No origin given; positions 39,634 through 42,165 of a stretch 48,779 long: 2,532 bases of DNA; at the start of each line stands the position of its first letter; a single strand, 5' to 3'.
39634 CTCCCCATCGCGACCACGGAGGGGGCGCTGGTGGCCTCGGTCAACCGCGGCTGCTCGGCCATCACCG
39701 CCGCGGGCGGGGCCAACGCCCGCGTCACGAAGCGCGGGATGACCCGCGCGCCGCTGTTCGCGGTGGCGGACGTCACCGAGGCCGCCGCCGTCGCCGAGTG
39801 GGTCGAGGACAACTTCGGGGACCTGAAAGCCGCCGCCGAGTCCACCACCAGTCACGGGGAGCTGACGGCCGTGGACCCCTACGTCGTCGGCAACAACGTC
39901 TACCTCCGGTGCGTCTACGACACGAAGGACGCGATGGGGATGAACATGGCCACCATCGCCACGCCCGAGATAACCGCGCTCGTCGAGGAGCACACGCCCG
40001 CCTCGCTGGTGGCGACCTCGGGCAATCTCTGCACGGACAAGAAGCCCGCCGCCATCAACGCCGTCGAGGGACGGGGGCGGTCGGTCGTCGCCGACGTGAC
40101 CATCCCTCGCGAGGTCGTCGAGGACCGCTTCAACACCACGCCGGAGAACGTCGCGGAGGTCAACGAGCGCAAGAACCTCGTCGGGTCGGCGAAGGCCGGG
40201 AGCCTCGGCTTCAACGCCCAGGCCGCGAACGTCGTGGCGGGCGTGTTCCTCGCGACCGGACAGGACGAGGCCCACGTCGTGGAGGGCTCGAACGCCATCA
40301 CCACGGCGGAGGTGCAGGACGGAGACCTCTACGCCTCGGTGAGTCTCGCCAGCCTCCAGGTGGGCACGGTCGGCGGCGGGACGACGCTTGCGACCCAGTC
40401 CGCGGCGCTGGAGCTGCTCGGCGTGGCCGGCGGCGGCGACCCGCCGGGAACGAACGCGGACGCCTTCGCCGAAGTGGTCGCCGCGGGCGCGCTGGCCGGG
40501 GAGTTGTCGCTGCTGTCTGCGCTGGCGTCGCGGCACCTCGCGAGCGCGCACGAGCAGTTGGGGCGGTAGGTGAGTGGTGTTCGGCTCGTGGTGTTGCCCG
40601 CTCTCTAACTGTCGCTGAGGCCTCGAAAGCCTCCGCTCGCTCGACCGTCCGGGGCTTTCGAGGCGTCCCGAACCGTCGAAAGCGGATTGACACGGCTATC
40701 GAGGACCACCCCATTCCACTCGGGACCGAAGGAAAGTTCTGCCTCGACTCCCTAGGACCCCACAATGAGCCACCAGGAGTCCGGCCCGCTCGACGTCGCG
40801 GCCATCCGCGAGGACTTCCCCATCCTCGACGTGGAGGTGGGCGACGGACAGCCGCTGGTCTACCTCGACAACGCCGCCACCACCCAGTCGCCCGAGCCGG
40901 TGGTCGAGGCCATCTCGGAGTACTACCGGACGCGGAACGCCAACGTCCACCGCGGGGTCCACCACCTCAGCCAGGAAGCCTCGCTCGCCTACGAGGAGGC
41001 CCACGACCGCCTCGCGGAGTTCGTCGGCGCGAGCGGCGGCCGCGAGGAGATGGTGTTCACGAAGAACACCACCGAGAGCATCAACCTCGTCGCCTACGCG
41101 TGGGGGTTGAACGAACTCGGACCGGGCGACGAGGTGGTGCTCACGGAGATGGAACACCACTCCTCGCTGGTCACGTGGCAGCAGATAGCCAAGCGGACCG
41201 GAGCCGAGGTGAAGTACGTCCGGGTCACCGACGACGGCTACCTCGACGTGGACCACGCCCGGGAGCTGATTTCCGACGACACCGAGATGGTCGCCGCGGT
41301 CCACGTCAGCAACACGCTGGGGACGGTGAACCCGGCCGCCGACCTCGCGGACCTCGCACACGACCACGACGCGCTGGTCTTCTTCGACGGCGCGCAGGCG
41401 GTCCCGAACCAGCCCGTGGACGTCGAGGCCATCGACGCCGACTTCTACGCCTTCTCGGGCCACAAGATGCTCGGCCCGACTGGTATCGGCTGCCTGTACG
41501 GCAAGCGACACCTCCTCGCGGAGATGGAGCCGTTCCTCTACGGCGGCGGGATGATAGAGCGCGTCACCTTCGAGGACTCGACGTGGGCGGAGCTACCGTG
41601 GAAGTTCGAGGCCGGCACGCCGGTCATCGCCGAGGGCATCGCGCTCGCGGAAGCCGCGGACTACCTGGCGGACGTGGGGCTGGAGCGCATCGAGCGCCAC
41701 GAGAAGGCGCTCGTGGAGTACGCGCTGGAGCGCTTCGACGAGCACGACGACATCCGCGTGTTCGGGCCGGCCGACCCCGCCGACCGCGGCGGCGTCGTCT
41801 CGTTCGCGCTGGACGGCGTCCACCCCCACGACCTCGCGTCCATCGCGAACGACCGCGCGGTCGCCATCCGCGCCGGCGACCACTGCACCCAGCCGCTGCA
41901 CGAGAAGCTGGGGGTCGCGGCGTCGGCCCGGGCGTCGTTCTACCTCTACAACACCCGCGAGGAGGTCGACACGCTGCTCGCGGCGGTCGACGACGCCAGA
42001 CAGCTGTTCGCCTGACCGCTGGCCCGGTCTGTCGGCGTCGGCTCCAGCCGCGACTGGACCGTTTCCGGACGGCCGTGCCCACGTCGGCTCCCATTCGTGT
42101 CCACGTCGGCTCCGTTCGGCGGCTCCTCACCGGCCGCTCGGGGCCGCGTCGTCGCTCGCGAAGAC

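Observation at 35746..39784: Mosaic direct duplication of the hmgA promoter and 5' end brackets a 2.9-kb low-GC island: Campbell-type integration footprint in an essential isoprenoid gene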

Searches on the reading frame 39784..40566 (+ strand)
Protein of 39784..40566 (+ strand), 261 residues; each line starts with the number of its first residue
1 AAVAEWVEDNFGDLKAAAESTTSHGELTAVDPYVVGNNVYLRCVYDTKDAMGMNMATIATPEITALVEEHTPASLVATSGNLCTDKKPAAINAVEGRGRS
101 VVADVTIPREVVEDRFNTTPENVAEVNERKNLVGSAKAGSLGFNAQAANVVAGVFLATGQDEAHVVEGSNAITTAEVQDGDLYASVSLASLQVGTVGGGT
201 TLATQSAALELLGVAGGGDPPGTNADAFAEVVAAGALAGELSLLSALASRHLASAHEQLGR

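Call 50: find_homologous_proteins(query=window:39784-40566:+, max_evalue=1e-60)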
Query window:39784-40566:+ (261 aa): 5077 proteins with E <= 1e-60 among 8000 candidates; the best 120 are listed.
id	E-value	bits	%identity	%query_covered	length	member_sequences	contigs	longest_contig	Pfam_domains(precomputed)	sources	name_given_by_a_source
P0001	7.9e-135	466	87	100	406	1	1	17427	PF00368.24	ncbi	-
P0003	2.5e-132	458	85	100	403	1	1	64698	PF00368.24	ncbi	-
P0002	1.1e-131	456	85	100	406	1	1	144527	PF00368.24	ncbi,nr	ncbi:hydroxymethylglutaryl-CoA reductase (NADPH) [Halobacteriales archaeon QS_1_68_20]|nr:MAG: hydro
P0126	8.0e-125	433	81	100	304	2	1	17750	PF00368.24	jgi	jgi:hydroxymethylglutaryl-CoA reductase (NADPH)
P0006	6.1e-124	430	80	100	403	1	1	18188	PF00368.24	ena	-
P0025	1.7e-123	429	83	99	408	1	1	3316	PF00368.24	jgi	jgi:hydroxymethylglutaryl-CoA reductase (NADPH)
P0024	9.2e-122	423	79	100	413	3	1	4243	PF00368.24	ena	-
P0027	2.9e-121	422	80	100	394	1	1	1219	PF00368.24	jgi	jgi:hydroxymethylglutaryl-CoA reductase (NADPH)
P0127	3.0e-121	422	77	100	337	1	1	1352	PF00368.24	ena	-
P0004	1.4e-119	416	81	100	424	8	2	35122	PF00368.24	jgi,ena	-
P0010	2.2e-119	415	81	100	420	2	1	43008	PF00368.24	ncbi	ncbi:MAG: hydroxymethylglutaryl-CoA reductase (NADPH) [Haloarculaceae archaeon]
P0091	7.2e-119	414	77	100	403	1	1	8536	PF00368.24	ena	-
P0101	3.7e-118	411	78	100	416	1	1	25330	PF00368.24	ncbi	ncbi:MAG: hydroxymethylglutaryl-CoA reductase (NADPH) [Haloferacaceae archaeon]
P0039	4.4e-118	411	79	100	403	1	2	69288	PF00368.24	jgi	jgi:hydroxymethylglutaryl-CoA reductase (NADPH)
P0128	4.7e-118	411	78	100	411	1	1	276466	PF00368.24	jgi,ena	-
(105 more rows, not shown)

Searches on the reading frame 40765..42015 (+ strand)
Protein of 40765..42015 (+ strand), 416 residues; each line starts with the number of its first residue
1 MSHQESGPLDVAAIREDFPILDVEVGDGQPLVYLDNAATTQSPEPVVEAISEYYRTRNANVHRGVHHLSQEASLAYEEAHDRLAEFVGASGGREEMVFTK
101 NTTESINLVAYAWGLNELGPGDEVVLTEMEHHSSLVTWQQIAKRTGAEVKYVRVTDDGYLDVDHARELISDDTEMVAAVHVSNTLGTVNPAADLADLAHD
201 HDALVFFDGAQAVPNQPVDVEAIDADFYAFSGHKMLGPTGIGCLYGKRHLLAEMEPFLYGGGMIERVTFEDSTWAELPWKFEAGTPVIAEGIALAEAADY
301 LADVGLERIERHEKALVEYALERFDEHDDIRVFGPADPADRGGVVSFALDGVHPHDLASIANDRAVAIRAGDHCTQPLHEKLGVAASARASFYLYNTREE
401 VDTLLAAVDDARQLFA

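Call 6: search_protein_families(library=pfam, proteins=[window:40765-42015:+], max_evalue=0.01)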
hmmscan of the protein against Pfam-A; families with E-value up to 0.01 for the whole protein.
window:40765-42015:+ (416 aa): 6 families
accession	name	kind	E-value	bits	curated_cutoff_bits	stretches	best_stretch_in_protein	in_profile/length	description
PF00266.25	Aminotran_5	-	2.2e-143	478.2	21.5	1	32-404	1-371/371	Aminotransferase class-V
PF01041.23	DegT_DnrJ_EryC1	-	4.1e-11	43.1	19.8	1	84-216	30-153/360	DegT/DnrJ/EryC1/StrS aminotransferase family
PF00155.27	Aminotran_1_2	-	1e-09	38.5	19.7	1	76-252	44-239/361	Aminotransferase class I and II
PF01212.27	Beta_elim_lyase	-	4.8e-07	29.8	27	1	74-251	28-216/288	Beta-eliminating lyase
PF01053.26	Cys_Met_Meta_PP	-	0.00068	18.7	27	1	118-217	88-184/381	Cys/Met metabolism PLP-dependent enzyme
PF03841.19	SelA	-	0.00083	18.9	22.8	1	140-254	106-233/367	L-seryl-tRNA selenium transferase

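Call 15: find_encoding_contigs(protein=window:40765-42015:+, flank=10000, max_places=10)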
Protein window:40765-42015:+ (416 aa): no gene with exactly this product is on record in the collection.

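Call 65: list_cluster_members(proteins=[window:40765-42015:+, window:26878-27297:-, window:26278-26778:-, window:27405-28967:-, window:27405-29015:-, window:34165-35700:-, window:31024-34029:-, window:24448-26133:+, window:26878-27345:-, window:39244-40569:+])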
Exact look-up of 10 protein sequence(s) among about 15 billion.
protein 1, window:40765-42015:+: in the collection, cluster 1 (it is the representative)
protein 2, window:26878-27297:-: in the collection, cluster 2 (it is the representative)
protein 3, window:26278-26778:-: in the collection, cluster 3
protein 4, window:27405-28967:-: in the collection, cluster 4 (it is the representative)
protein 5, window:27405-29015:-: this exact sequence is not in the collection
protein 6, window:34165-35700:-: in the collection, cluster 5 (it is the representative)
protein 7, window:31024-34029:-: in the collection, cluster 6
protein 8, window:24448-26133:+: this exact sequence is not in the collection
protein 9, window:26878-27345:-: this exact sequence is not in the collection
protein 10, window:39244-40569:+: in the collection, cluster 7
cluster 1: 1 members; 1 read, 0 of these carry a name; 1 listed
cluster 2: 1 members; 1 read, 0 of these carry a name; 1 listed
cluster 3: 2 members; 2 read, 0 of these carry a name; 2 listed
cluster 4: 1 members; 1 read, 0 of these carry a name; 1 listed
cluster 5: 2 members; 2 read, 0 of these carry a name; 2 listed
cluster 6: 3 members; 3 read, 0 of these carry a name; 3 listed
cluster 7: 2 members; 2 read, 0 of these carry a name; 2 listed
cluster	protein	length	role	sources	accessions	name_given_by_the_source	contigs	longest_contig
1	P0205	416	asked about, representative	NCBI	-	-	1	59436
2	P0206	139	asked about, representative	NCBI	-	-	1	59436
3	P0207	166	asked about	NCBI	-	-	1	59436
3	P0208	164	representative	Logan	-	-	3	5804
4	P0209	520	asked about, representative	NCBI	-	-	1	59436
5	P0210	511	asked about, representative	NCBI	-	-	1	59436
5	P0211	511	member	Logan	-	-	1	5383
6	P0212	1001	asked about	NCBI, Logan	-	-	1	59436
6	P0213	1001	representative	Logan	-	-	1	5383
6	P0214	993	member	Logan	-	-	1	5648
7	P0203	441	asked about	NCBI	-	-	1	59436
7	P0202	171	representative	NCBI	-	-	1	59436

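Call 66: find_encoding_contigs(protein=P0211, flank=10000, max_places=10)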
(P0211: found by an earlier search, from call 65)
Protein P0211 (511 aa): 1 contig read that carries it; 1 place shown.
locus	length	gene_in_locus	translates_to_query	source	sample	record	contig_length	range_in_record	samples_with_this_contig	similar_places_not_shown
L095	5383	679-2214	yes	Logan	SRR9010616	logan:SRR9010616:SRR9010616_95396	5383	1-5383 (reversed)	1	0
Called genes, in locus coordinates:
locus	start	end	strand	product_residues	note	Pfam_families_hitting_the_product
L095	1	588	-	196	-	?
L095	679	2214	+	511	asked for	PF00144:Beta-lactamase, PF13969:Pab87_oct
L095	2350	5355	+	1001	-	PF20127:DUF6517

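Call 70: find_encoding_contigs(protein=P0214, flank=10000, max_places=10)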
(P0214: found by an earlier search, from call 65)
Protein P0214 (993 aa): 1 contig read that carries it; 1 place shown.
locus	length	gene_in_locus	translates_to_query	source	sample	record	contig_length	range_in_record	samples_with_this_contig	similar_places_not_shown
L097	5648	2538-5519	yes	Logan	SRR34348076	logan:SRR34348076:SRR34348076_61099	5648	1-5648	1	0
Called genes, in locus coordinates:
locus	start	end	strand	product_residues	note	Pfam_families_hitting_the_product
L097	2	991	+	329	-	?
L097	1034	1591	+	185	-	-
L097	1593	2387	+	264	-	-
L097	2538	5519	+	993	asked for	PF20127:DUF6517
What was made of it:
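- Tried and rejected: P0214/L097 turned out to be an unrelated context (call 70).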
